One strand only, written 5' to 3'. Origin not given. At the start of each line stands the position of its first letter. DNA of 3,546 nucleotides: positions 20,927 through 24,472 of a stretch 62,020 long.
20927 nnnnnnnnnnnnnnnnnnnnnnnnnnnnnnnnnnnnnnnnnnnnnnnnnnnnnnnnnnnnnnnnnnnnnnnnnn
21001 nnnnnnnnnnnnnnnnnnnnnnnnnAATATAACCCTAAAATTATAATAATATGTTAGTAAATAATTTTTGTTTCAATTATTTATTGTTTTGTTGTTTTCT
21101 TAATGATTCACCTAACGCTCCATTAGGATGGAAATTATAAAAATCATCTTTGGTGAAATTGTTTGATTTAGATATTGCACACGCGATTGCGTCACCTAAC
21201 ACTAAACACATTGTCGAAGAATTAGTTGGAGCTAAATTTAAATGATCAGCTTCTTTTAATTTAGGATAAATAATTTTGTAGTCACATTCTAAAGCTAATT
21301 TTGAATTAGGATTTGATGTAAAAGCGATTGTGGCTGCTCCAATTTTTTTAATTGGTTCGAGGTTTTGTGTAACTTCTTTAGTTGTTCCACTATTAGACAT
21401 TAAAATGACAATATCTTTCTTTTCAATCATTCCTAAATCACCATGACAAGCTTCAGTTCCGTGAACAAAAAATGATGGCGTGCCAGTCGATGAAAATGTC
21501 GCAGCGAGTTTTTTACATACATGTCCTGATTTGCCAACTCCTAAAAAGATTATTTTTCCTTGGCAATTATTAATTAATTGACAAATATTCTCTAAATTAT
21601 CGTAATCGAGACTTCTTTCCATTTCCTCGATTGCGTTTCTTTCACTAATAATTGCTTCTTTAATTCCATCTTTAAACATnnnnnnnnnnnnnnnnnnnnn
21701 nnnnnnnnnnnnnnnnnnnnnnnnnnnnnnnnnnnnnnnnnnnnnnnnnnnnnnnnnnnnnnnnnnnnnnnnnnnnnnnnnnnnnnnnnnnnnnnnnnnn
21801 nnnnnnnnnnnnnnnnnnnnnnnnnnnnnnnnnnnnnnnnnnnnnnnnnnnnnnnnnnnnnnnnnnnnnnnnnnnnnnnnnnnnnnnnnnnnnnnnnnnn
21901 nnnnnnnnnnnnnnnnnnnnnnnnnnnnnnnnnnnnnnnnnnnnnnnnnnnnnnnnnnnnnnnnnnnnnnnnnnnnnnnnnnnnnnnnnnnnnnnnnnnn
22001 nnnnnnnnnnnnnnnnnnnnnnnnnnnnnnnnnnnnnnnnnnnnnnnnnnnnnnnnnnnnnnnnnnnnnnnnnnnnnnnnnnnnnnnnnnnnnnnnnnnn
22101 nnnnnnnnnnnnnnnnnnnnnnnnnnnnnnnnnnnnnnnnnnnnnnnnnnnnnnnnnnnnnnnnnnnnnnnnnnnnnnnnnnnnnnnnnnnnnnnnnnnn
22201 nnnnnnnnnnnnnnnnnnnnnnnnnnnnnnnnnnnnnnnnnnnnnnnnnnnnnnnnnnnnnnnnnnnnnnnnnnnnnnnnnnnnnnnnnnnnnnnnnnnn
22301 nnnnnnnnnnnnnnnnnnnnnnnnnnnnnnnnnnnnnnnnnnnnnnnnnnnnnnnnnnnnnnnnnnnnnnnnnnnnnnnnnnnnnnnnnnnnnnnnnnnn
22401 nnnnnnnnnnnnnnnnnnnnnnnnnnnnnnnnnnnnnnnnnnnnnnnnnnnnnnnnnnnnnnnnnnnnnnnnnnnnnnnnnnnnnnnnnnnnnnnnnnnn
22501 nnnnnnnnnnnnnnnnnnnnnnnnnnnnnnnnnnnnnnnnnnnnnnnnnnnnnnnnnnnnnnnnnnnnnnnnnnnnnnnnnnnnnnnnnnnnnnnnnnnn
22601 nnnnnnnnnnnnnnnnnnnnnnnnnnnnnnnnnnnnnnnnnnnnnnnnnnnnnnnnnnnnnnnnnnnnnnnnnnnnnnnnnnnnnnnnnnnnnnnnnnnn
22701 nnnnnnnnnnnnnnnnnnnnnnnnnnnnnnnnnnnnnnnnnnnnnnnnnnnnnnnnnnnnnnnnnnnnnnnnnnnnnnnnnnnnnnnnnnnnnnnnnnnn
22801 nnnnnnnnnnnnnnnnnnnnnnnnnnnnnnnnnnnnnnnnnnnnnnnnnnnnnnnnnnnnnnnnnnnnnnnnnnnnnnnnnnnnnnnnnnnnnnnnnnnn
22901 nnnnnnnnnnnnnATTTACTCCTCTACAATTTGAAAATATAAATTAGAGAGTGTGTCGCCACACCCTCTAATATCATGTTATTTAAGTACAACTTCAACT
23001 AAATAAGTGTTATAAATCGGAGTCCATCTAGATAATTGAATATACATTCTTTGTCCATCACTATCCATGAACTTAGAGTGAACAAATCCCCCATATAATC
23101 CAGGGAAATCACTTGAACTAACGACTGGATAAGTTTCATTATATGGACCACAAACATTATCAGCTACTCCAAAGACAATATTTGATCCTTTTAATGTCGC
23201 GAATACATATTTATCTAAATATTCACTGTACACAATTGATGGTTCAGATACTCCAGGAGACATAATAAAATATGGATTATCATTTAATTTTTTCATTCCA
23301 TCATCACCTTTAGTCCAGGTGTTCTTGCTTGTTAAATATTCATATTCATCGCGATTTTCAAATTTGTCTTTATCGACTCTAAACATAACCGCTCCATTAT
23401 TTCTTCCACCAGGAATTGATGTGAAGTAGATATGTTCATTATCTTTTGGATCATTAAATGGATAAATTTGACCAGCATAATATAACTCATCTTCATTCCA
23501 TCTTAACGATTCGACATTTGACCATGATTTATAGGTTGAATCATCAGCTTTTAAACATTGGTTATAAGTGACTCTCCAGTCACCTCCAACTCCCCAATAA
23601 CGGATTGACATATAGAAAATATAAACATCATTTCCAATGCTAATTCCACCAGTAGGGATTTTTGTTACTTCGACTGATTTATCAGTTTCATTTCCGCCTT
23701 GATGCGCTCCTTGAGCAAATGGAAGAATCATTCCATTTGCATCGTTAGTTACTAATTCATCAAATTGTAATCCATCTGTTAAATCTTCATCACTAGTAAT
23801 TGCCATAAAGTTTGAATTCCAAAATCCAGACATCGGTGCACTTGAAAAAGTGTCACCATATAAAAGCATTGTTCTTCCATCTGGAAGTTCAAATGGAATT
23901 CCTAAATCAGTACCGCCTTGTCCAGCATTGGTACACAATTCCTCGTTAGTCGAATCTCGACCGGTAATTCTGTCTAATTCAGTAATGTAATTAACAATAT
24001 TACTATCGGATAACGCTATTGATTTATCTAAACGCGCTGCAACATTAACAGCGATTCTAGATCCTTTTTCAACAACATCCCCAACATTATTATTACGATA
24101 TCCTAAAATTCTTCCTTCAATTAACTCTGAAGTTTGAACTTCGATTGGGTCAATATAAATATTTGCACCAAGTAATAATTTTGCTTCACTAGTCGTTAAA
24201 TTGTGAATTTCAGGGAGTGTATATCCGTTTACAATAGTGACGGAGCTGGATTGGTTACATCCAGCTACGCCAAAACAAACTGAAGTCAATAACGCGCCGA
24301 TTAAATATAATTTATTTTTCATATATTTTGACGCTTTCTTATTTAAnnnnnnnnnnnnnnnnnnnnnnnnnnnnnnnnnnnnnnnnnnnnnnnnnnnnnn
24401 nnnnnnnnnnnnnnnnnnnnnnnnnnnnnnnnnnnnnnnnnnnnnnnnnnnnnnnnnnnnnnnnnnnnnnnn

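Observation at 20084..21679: Single-domain arabinose-5-phosphate isomerase paired with a ribokinase-like kinase: possible two-step D-arabinose to Ru5P catabolic route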

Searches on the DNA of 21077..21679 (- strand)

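Call 27: search_dna_similar(query=L019:9974-10570:+, collection=ecoli_genomes, mode=near, max_rows=5)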
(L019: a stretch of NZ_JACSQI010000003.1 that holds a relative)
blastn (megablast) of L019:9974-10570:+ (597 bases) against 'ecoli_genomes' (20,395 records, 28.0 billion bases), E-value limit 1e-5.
Records with a match: 1688; places in all: 1688; records where one place covers at least 80% of the query: 1688.
Genomes with a match: 1688 of 5426; with a place that covers at least 80% of the query: 1688. Places per genome that has any: lowest 1, median 1, highest 1. On chromosomes: 1687 places; on plasmids: 1.
Best place of each record, by identity: 95-99% 102; 90-95% 1586.
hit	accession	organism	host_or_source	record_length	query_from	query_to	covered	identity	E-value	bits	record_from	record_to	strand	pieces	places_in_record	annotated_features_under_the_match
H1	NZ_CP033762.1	Escherichia coli strain FDAARGOS_536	Homo sapiens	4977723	1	597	100%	95.1%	0e+0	942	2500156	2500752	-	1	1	KpsF/GutQ family sugar-phosphate isomerase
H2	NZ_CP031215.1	Escherichia coli strain Es_ST80_L1_NDM_10_2017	Homo sapiens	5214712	1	597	100%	95.1%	0e+0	942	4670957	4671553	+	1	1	KpsF/GutQ family sugar-phosphate isomerase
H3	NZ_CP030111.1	Escherichia coli strain MCJCHV-1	Homo sapiens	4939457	1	597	100%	95.1%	0e+0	942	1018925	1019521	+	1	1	KpsF/GutQ family sugar-phosphate isomerase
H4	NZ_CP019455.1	Escherichia coli strain FHI_NMBU_03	Homo sapiens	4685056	1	597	100%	95.1%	0e+0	942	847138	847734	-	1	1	KpsF/GutQ family sugar-phosphate isomerase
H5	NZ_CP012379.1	Escherichia coli strain PAR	cockatoo feces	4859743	1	597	100%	95.1%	0e+0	942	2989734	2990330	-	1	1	KpsF/GutQ family sugar-phosphate isomerase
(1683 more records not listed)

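Call 36: get_annotated_region(hit=H1, flank=7000)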
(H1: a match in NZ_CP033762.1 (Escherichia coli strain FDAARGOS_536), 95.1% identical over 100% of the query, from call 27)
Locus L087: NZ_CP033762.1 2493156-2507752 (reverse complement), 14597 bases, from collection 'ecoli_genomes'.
description: Escherichia coli strain FDAARGOS_536 chromosome, complete genome
organism: Escherichia coli strain FDAARGOS_536 (NCBI taxid 562)
replicon: chromosome; assembly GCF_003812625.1
host: Homo sapiens; source: Peripheral blood; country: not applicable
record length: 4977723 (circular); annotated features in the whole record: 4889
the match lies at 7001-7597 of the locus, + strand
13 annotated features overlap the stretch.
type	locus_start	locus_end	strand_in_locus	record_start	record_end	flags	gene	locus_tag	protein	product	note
CDS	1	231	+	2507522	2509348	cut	recD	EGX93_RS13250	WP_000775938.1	exodeoxyribonuclease V subunit alpha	-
CDS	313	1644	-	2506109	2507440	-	argA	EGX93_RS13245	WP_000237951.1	amino-acid N-acetyltransferase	-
CDS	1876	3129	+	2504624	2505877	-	amiC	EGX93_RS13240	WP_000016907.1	N-acetylmuramoyl-L-alanine amidase AmiC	Like AmiA, dependent on TAT (Twin-Arginine Translocation) system for export.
CDS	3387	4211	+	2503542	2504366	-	-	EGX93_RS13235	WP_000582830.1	PRD domain-containing protein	-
CDS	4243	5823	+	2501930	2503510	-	-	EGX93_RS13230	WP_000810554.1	PTS transporter subunit EIIC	-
CDS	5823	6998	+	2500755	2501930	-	-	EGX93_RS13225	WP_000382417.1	MalY/PatB family protein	-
CDS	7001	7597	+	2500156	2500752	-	-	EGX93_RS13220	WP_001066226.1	KpsF/GutQ family sugar-phosphate isomerase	-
CDS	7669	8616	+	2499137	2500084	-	-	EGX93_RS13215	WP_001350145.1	phosphoglycerate dehydrogenase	-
CDS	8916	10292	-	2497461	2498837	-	-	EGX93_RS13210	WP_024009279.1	VasL domain-containing protein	-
CDS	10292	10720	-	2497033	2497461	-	tssE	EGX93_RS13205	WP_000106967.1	type VI secretion system baseplate subunit TssE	-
CDS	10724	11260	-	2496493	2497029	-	tssJ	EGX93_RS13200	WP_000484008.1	type VI secretion system lipoprotein TssJ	-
CDS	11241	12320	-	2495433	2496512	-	tssG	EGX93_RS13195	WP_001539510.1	type VI secretion system baseplate subunit TssG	-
CDS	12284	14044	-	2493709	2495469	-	tssF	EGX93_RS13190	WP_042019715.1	type VI secretion system baseplate subunit TssF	-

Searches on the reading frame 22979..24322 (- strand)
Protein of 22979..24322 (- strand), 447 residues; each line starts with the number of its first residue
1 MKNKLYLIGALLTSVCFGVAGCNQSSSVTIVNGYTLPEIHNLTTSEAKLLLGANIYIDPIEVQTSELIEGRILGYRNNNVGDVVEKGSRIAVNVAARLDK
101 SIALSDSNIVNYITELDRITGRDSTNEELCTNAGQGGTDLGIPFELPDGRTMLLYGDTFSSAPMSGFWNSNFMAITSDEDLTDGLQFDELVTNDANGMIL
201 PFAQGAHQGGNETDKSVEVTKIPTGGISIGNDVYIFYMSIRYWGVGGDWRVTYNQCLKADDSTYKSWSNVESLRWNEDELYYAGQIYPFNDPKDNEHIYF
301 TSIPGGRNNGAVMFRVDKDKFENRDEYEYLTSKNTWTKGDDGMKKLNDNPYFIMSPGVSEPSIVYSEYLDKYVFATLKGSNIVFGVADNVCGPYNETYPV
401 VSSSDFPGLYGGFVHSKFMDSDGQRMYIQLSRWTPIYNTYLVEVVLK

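Call 4: search_protein_families(library=pfam, proteins=[window:22979-24322:-])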
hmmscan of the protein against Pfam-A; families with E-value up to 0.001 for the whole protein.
window:22979-24322:- (447 aa): 1 family
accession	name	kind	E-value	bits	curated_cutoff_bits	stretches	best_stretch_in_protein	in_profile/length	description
PF13810.12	DUF4185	-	4e-56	190.9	39.5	1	133-442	10-308/309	Domain of unknown function (DUF4185)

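Call 5: search_protein_families(library=ncbifam, proteins=[window:22979-24322:-])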
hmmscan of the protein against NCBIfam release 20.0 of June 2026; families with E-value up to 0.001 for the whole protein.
window:22979-24322:- (447 aa): 0 families

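Call 50: search_solved_structures(query=window:22979-24322:-, max_evalue=0.001, show_alignments=1)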
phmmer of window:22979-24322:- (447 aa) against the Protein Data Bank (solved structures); distinct sequences matched with E-value up to 0.001: 2.
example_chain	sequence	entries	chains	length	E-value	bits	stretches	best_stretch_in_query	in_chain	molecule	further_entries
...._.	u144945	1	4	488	2.9e-32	115.4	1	114-443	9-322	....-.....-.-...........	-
8ic1_A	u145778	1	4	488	1.4e-31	113.1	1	114-443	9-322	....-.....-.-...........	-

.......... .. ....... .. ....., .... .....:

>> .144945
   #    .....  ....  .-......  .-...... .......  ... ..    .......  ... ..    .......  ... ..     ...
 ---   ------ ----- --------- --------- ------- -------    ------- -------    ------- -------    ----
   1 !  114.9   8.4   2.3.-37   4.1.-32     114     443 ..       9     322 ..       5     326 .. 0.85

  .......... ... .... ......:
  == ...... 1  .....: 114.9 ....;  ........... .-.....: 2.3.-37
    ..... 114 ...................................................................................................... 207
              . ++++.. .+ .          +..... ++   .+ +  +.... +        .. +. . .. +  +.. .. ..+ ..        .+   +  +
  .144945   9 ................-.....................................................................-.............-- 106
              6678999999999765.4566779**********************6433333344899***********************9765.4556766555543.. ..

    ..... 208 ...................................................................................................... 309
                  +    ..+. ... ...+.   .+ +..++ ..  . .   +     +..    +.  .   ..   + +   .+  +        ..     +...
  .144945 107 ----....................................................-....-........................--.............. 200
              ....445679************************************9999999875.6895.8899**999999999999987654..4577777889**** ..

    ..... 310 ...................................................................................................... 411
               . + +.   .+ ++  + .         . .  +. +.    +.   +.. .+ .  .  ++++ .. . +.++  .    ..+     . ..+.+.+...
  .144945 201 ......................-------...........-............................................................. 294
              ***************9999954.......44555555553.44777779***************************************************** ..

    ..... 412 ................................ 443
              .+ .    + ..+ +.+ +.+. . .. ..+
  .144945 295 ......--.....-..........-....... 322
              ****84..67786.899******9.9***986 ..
